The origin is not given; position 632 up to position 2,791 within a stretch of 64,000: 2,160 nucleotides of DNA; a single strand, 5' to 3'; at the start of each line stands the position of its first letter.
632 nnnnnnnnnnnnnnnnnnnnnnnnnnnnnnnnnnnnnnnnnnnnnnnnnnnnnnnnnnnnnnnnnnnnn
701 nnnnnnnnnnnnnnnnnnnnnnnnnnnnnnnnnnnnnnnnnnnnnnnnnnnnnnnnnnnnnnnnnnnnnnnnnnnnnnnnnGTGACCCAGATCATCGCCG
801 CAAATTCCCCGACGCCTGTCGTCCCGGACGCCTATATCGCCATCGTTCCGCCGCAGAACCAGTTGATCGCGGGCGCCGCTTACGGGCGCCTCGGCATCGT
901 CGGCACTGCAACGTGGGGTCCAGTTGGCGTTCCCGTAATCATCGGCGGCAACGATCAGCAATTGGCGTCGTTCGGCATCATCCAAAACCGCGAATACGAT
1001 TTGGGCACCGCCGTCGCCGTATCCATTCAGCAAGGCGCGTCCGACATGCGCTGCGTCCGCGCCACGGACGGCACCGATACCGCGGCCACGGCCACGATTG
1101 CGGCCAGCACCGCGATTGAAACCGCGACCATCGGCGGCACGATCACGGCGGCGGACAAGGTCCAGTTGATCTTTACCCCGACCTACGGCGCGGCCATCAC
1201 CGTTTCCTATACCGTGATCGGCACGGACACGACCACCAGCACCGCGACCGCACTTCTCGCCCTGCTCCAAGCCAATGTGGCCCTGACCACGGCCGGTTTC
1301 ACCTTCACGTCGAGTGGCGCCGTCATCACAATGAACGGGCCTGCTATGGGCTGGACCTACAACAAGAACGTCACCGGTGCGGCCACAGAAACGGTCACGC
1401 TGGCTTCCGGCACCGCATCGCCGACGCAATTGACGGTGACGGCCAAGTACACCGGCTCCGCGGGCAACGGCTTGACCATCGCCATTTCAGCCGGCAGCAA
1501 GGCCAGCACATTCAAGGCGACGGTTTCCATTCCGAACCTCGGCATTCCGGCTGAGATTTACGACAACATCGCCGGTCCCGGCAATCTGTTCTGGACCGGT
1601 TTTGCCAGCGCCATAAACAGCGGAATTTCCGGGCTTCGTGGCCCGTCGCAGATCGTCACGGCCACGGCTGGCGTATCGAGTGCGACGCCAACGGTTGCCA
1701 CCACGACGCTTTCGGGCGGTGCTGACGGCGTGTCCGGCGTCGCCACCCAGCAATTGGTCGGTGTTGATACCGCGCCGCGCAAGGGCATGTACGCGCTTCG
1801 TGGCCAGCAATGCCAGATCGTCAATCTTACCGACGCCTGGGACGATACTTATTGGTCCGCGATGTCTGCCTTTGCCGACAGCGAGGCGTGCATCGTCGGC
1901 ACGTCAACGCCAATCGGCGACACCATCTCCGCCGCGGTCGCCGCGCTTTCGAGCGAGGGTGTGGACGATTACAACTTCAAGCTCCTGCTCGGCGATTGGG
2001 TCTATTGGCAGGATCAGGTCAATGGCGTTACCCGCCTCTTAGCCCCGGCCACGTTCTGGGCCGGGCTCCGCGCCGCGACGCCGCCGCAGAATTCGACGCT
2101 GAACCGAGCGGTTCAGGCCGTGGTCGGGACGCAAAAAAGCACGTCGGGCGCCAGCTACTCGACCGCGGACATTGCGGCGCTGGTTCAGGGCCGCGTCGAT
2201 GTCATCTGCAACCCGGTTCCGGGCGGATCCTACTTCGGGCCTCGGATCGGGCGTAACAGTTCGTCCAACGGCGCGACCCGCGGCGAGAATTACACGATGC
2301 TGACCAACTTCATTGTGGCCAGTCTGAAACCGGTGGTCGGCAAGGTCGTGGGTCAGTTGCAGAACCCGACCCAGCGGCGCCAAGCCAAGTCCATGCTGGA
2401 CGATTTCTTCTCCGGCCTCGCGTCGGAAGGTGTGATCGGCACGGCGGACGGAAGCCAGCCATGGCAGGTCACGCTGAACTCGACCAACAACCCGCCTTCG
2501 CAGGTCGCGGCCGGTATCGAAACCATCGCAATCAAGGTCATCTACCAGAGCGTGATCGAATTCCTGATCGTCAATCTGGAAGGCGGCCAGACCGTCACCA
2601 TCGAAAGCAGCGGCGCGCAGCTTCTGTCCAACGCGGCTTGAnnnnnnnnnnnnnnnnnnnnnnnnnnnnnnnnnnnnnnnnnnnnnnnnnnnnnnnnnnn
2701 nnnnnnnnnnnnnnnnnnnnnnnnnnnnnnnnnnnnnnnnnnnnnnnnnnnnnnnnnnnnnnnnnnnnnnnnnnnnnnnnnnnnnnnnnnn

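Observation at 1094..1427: Tail sheath carries an inserted ~100-aa module shared with head-side virion proteins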

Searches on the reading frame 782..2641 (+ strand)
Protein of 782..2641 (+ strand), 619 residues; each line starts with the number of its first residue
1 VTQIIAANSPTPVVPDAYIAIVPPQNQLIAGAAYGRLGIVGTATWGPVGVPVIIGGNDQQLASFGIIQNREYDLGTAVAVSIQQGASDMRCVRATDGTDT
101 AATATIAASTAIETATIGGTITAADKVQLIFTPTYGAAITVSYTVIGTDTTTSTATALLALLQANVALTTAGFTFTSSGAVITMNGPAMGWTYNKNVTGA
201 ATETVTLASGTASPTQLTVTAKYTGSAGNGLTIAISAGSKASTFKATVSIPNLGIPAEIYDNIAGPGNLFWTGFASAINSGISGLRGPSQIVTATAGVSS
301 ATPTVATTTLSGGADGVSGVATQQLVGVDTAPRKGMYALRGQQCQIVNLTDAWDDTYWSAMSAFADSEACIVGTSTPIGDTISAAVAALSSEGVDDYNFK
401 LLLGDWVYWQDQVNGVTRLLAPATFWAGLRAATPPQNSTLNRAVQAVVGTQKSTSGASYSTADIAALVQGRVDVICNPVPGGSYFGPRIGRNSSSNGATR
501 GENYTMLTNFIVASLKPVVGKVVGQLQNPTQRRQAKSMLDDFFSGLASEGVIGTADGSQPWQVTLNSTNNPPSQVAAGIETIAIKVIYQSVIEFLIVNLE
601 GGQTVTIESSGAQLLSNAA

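Call 3: search_protein_families(library=pfam, proteins=[window:782-2641:+], max_evalue=0.01)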
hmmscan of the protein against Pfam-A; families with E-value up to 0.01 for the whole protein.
window:782-2641:+ (619 aa): 1 family
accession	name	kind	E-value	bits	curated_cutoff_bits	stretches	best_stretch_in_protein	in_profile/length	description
PF22671.1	Gp18_domIII_N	-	0.0006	20.5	27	1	35-69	2-36/58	Tail sheath protein Gp18 domain III N-terminal region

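Call 4: search_protein_families(library=phrogs, proteins=[window:782-2641:+], max_evalue=0.001)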
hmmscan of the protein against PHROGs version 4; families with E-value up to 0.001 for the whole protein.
window:782-2641:+ (619 aa): 2 families
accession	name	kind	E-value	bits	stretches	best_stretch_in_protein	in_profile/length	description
phrog_23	-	tail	2.2e-39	136.6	1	17-604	27-465/496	tail sheath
phrog_279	-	tail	6.1e-07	29.5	1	12-208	12-217/489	tail sheath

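Call 5: search_solved_structures(query=window:782-2641:+, max_evalue=1, show_alignments=2)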
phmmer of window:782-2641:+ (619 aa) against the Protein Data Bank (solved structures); distinct sequences matched with E-value up to 1: 0.

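Call 8: search_dna_similar(query=window:782-2641:+, collection=phages, mode=protein, max_rows=30)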
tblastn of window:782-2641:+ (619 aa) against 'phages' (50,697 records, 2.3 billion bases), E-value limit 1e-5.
Records with a match: 6; places in all: 6; records where one place covers at least 80% of the query: 0.
Best place of each record, by identity: <60% 6.
By first word of the organism name: Ralstonia 4; Komagataeibacter 2.
By host as written in the record: Ralstonia pseudosolanacearum I-31 (MT043) 3; Ralstonia pseudosolanacearum I-31 (MT035) 1; Komagataeibacter xylinus NBRC 13772 1; Komagataeibacter xylinus NBRC 13773 1.
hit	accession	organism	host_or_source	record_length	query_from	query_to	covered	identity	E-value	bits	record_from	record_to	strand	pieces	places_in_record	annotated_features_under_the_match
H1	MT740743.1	Ralstonia phage Hyacinthe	Ralstonia pseudosolanacearum I-31 ...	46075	8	610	80%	49.3%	7e-100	422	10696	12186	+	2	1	sheath protein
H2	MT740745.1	Ralstonia phage Raharianne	Ralstonia pseudosolanacearum I-31 ...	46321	8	610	80%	49.3%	7e-100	422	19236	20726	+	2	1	hypothetical protein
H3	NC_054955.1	Ralstonia phage Raharianne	Ralstonia pseudosolanacearum I-31 ...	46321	8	610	80%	49.3%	7e-100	422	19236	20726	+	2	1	tail protein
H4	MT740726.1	Ralstonia phage Albius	Ralstonia pseudosolanacearum I-31 ...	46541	8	610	80%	49.3%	7e-100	422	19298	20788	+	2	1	sheath protein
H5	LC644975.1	Komagataeibacter phage phiKX1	Komagataeibacter xylinus NBRC 13772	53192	8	602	61%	42.4%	1e-50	263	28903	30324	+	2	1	phage tail sheath protein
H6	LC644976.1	Komagataeibacter phage phiKX2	Komagataeibacter xylinus NBRC 13773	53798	8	602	61%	42.4%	1e-50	263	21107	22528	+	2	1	phage tail sheath protein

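Call 10: get_annotated_region(hit=H1, flank=12000)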
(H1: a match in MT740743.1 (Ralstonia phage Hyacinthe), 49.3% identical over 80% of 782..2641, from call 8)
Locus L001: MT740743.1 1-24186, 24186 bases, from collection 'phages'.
description: Ralstonia phage Hyacinthe, complete genome.
organism: Ralstonia phage Hyacinthe (NCBI taxid 2759731)
taxonomy: Viruses; Duplodnaviria; Heunggongvirae; Uroviricota; Caudoviricetes; Rahariannevirus; Rahariannevirus raharianne
host: Ralstonia pseudosolanacearum I-31 (MT035); source: aubergine plant field; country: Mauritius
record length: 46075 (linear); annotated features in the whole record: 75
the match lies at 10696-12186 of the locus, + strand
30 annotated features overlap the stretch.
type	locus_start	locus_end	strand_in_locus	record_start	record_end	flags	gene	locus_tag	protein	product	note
CDS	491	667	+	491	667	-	-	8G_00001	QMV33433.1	hypothetical protein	-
CDS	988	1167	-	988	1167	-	-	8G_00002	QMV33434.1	hypothetical protein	-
CDS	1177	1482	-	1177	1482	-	-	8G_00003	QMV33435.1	hypothetical protein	-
CDS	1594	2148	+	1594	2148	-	-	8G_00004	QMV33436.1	hypothetical protein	-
CDS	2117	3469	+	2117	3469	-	-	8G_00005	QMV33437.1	terminase large subunit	-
CDS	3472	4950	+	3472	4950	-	-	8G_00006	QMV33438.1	portal protein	-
CDS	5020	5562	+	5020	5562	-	-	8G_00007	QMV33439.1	hypothetical protein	-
CDS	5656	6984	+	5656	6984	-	-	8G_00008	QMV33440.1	major capsid protein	-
CDS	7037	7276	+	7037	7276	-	-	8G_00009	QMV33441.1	hypothetical protein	-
CDS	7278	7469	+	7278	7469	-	-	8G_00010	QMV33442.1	hypothetical protein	-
CDS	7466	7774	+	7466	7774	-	-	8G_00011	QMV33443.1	hypothetical protein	-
CDS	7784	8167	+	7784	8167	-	-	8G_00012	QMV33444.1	hypothetical protein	-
CDS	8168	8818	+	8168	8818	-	-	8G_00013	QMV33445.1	hypothetical protein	-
CDS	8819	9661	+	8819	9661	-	-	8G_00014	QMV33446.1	hypothetical protein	-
CDS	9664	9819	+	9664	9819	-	-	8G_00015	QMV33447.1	hypothetical protein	-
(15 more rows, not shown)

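Call 11: get_annotated_region(hit=H5, flank=12000)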
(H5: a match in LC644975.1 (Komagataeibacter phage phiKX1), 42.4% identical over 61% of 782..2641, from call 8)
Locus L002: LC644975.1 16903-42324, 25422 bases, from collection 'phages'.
description: Komagataeibacter phage phiKX1 DNA, complete genome.
organism: Komagataeibacter phage phiKX1 (NCBI taxid 2860315)
taxonomy: Viruses; Duplodnaviria; Heunggongvirae; Uroviricota; Caudoviricetes
host: Komagataeibacter xylinus NBRC 13772; source: -; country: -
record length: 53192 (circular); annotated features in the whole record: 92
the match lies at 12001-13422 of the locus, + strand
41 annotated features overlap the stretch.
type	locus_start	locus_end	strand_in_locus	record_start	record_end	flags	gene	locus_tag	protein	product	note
CDS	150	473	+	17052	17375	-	-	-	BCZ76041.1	hypothetical protein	PhiKX1_360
CDS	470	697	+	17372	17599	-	-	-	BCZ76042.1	hypothetical protein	PhiKX1_370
CDS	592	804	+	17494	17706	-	-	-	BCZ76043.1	hypothetical protein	PhiKX1_380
CDS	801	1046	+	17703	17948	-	-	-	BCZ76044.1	hypothetical protein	PhiKX1_390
CDS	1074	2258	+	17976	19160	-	-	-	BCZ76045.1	transposase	PhiKX1_400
CDS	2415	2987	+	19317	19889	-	-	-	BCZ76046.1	hypothetical protein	PhiKX1_410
CDS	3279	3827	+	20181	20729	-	-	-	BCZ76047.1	phage terminase small subunit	PhiKX1_420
CDS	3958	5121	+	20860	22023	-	-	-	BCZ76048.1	phage terminase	PhiKX1_430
CDS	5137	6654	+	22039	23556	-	-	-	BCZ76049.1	phage portal protein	PhiKX1_440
CDS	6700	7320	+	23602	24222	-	-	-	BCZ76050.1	phage minor structural protein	PhiKX1_450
CDS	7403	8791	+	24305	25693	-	-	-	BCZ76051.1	phage coat protein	PhiKX1_460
CDS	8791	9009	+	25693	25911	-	-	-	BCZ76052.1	hypothetical protein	PhiKX1_470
CDS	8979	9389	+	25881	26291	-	-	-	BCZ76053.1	hypothetical protein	PhiKX1_480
CDS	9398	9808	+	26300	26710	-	-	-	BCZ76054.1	hypothetical protein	PhiKX1_490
CDS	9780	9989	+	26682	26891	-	-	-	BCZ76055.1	hypothetical protein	PhiKX1_500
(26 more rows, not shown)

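Call 13: find_homologous_proteins(query=window:782-2638:+, max_evalue=0.00001)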
Query window:782-2638:+ (619 aa): 1720 proteins with E <= 0.00001 among 8000 candidates; the best 120 are listed.
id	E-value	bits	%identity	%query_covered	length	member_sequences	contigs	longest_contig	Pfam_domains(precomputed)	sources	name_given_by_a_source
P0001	0.0e+0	1313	100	100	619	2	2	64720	-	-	-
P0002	0.0e+0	1127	85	100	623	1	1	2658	-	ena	-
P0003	1.5e-285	967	74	100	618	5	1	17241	-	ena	-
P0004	4.5e-285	965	73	100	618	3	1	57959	-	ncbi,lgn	-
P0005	7.5e-279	944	72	99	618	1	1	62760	-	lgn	-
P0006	1.5e-249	848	66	100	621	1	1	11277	-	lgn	-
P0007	3.1e-209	715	59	98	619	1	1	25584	-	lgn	-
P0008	1.1e-189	650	50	83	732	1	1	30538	-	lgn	-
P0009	1.5e-155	537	47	98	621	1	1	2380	-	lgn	-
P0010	1.5e-153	531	48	96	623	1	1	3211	-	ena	-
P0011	6.1e-153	529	47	96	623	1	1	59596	-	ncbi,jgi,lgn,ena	jgi:hypothetical protein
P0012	8.9e-151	522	46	96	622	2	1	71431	-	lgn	-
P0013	8.6e-150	518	46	97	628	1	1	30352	-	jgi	jgi:hypothetical protein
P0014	7.6e-149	515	48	96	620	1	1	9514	PF22671.2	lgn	-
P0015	9.2e-149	515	47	95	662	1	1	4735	-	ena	-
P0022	1.4e-144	501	45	97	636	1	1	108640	-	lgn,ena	-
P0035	1.0e-141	492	45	96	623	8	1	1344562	-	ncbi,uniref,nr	ncbi:hypothetical protein [Labrys sp. ZIDIC5]|uniref:hypothetical protein n=1 Tax=Labrys sedimenti T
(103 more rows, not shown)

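Call 26: predict_structure(alignment_id=A2)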
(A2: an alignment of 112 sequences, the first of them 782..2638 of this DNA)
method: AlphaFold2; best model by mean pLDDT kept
length: 619 residues; sequences in the alignment: 112
mean_pLDDT: 89.8   pTM: 0.83
mean pLDDT of the five models: 89.8, 89.1, 88.8, 87.7, 86.4
residues with pLDDT >= 90: 450; 70-90: 121; 50-70: 24; < 50: 24
segments of 3 or more residues with pLDDT < 50: 19-26, 612-619
pLDDT, mean of each block of 10 residues (from residue 1): 50 49 55 89 96 95 95 97 96 96 95 95 95 95 96 97 95 94 90 93 91 95 95 96 95 91 92 96 90 95 94 95 96 96 95 96 93 96 97 95 97 93 98 94 95 92 94 95 94 92 90 80 82 88 92 91 91 83 88 78 61 44
secondary structure, 60 per line:
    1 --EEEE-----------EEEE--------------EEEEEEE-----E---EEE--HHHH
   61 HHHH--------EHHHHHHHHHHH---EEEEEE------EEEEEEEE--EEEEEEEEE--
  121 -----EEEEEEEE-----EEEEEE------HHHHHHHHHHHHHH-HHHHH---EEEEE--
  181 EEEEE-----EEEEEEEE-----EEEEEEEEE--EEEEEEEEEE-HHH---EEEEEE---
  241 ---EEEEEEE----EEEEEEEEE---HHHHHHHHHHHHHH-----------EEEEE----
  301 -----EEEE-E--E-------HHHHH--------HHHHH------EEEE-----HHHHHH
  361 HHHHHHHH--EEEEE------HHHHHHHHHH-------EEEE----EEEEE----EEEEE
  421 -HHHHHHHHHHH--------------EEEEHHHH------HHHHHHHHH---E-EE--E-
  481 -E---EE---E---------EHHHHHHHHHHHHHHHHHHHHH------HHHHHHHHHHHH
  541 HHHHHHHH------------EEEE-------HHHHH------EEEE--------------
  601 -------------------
elements in order: E3-6 E18-21 E36-42 E52-54 H57-64 H74-84 E88-93 E100-107 E110-118 E126-133 E139-144 H151-164 H166-170 E174-178 E181-185 E191-198 E204-212 E215-224 E232-237 E244-250 E255-263 H267-280 E292-296 E306-309 H322-326 H335-339 E346-349 H355-368 E371-375 H382-391 E399-402 E407-411 E416-420 H422-432 E447-450 H451-454 H461-469 H502-522 H529-548 E561-564 H572-576 E583-586

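Call 31: fold_search(model_id=the predicted structure, library=pdb)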
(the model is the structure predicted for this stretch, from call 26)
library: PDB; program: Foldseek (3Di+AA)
matches with E <= 10: 442; with E <= 0.001: 89
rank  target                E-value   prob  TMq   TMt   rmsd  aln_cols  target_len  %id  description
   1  9ezm_A                2.2e-22  1.00  0.61  0.76   5.7       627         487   14  CryoEM structure of the contracted sheath in H. borinquense (released 2024-11-27)
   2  9mkb_dS               4.4e-21  1.00  0.58  0.56  14.8       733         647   14  Structure of the bacteriophage T4 portal-neck-tail complex (released 2025-12-24)
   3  9mkb_AK               6.5e-21  1.00  0.59  0.56  14.9       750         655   15  Structure of the bacteriophage T4 portal-neck-tail complex (released 2025-12-24)
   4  9ev2_S1               9.7e-21  1.00  0.59  0.57  15.5       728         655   14  Tail tube and extended tail sheath tube of Klebsiella phage KP1 variant vB_Kpn_Lilla1 (released 2025-04-09)
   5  9f4a_SA               4.2e-20  1.00  0.57  0.55  14.8       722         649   13  Interface between baseplate cup and extended tail tube/sheath of Klebsiella phage KP1 variant vB_Kpn_Lilla1 (released 2025-05-14)
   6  9g8s_e                2.4e-18  1.00  0.57  0.75  10.6       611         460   13  C3 reconstruction of extended phiCD508 needle (released 2025-04-09)
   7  9mkb_1                4.9e-18  1.00  0.59  0.56  15.2       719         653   14  Structure of the bacteriophage T4 portal-neck-tail complex (released 2025-12-24)
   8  8kee_A                2.9e-17  1.00  0.46  0.56  17.3       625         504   12  Cyanophage A-1(L) sheath-tube (released 2024-04-10)
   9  8kee_C                3.2e-17  1.00  0.46  0.55  17.3       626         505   12  Cyanophage A-1(L) sheath-tube (released 2024-04-10)
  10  9gb1_1                6.7e-17  1.00  0.54  0.70  10.8       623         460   13  Extended phiCD508 tail (released 2025-03-26)
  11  9ay3_A                1.5e-16  1.00  0.53  0.61  15.7       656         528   11  Tail sheath of P1 bacteriophage (released 2025-09-10)
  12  8q1i_O                3.3e-16  1.00  0.51  0.56  17.6       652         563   11  Neck-tail junction of phage 812 after tail contraction (C6) (released 2024-08-14)
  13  8jaj_a                7.7e-16  1.00  0.56  0.65   9.8       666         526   10  In situ structures of the ultra-long contracted tail of Myoviridae phage P1 (released 2023-06-21)
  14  9eui_F                2.0e-15  1.00  0.49  0.54  18.8       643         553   11  Cryo-EM structure of Staphylococcus aureus bacteriophage phi812 baseplate in the post-contraction state - complete (released 2025-04-09)
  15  8bky_A                6.6e-15  1.00  0.49  0.79   8.4       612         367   13  Cryo-EM structure of a contractile injection system in Streptomyces coelicolor, the contracted sheath shell. (released 2023-03-15)
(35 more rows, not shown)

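Call 43: find_encoding_contigs(protein=P0011, flank=10000, max_places=1)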
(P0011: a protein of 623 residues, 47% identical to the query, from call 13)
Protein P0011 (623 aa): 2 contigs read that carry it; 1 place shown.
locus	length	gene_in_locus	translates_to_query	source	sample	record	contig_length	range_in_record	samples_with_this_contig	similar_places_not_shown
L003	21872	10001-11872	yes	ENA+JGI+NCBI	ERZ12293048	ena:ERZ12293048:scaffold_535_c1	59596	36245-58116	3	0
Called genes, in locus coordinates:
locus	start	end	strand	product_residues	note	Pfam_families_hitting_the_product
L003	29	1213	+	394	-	PF03237:Terminase_6N, PF17289:Terminase_6C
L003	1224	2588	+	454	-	PF04860:Phage_portal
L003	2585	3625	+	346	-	-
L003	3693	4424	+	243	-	-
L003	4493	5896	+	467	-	-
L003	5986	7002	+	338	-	-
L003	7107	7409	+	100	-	-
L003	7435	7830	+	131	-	-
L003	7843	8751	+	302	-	-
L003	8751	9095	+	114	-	-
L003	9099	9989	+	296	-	-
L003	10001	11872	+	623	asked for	-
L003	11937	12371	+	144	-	-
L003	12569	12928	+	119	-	-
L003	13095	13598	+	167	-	-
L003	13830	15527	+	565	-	-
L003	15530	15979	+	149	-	-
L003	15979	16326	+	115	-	-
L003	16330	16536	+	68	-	-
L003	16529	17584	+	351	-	PF05954:Phage_GPD, PF24032:YQBQ (faint)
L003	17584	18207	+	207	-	PF04717:Phage_base_V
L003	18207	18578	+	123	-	-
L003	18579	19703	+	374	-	PF04865:Baseplate_J (weak), PF26079:Baseplate_J_C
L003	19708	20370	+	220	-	PF27728:UCP028438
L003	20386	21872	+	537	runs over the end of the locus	-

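Call 44: find_encoding_contigs(protein=P0004, flank=10000, max_places=1)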
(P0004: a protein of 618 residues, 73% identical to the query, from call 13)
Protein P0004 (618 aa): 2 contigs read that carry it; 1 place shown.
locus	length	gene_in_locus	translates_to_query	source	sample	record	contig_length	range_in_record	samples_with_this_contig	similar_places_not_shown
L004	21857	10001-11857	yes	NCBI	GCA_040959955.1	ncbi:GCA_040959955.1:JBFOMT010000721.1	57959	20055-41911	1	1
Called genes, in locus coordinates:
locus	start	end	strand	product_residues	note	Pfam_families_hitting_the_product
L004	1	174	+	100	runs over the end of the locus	-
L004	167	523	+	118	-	-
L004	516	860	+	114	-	-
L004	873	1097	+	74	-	PF00364:Biotin_lipoyl (weak)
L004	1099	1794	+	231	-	-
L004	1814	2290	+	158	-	-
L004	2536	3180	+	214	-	PF06810:Phage_scaffold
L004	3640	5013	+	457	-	-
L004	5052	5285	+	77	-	-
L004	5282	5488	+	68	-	-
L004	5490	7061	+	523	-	-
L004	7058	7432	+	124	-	PF13248:Zn_ribbon_3 (faint)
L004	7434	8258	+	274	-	-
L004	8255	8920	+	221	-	-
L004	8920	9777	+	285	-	-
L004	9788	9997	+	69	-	-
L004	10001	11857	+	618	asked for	-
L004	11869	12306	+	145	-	-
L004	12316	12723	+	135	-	-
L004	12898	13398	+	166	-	-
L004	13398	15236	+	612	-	-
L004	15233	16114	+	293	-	-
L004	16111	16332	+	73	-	-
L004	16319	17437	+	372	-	PF24032:YQBQ (weak)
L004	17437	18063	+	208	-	-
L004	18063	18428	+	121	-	-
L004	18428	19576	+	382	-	PF04865:Baseplate_J (weak), PF26079:Baseplate_J_C (weak)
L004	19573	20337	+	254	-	PF27728:UCP028438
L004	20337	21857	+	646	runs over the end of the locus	-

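Call 45: find_encoding_contigs(protein=P0035, flank=10000, max_places=1)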
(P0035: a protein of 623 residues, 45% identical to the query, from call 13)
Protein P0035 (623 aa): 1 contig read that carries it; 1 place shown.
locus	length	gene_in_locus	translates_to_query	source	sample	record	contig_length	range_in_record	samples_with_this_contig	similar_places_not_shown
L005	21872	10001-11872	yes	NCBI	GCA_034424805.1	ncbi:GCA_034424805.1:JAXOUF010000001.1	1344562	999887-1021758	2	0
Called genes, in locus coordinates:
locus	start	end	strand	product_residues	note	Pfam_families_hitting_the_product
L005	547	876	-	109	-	-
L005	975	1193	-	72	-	-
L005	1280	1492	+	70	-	-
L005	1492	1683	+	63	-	-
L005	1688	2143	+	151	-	-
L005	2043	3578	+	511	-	PF17289:Terminase_6C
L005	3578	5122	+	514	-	PF13264:DUF4055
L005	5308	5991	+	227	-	PF20356:DUF6651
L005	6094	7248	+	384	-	-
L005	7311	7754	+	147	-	-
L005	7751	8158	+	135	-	-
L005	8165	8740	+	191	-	PF20557:DnaT_2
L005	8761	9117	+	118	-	-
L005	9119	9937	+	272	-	-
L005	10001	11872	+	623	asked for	-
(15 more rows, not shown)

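Call 46: find_encoding_contigs(protein=P0008, flank=10000, max_places=1)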
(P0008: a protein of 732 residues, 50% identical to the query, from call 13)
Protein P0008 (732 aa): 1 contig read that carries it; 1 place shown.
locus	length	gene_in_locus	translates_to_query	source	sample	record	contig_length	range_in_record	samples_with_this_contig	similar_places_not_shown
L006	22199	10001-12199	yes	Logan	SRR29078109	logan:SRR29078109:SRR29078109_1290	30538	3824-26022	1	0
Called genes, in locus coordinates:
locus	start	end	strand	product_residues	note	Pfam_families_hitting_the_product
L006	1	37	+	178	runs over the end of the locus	PF20901:Sf6_terminase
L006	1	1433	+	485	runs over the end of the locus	PF17289:Terminase_6C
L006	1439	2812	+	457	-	PF04860:Phage_portal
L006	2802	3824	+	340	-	-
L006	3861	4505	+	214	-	-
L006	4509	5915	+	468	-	PF20223:DUF6582 (weak)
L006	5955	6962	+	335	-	-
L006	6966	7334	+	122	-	-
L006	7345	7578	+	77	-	-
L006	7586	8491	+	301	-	-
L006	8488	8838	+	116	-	-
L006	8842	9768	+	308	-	-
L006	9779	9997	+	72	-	-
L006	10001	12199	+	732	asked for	-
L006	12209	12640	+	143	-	-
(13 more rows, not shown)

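Call 47: find_encoding_contigs(protein=P0022, flank=10000, max_places=1)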
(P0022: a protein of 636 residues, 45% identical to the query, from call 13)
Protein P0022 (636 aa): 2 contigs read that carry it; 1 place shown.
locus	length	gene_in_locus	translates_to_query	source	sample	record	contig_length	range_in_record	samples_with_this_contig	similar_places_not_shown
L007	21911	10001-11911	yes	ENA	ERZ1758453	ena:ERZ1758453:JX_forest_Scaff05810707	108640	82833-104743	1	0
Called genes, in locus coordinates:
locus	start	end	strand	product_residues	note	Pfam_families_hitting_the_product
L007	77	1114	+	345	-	PF14550:Peptidase_S78_2 (weak)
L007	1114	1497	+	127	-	-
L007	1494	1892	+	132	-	-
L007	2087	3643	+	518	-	-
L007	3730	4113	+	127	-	-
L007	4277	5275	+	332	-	-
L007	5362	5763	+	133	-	-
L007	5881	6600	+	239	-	-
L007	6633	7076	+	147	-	-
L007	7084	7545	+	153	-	-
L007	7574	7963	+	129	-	-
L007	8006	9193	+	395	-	-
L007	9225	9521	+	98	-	-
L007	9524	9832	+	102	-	-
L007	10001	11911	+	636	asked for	-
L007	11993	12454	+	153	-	PF00847:AP2 (weak)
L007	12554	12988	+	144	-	-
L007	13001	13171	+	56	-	PF00684:DnaJ_CXXCXGXG (weak)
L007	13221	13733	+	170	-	-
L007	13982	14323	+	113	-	-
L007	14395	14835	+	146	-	PF04883:HK97-gp10_like (weak)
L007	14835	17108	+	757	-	-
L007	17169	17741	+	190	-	-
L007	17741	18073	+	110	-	-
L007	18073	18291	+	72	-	-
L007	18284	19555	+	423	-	-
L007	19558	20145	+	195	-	PF04717:Phage_base_V (weak)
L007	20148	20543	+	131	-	-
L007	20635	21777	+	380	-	PF04865:Baseplate_J (weak), PF26079:Baseplate_J_C (weak)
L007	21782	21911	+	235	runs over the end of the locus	PF27728:UCP028438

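Call 64: search_protein_families(library=ncbifam, proteins=[window:782-2638:+], max_evalue=0.01)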
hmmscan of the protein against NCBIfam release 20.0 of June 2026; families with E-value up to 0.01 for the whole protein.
window:782-2638:+ (619 aa): 0 families
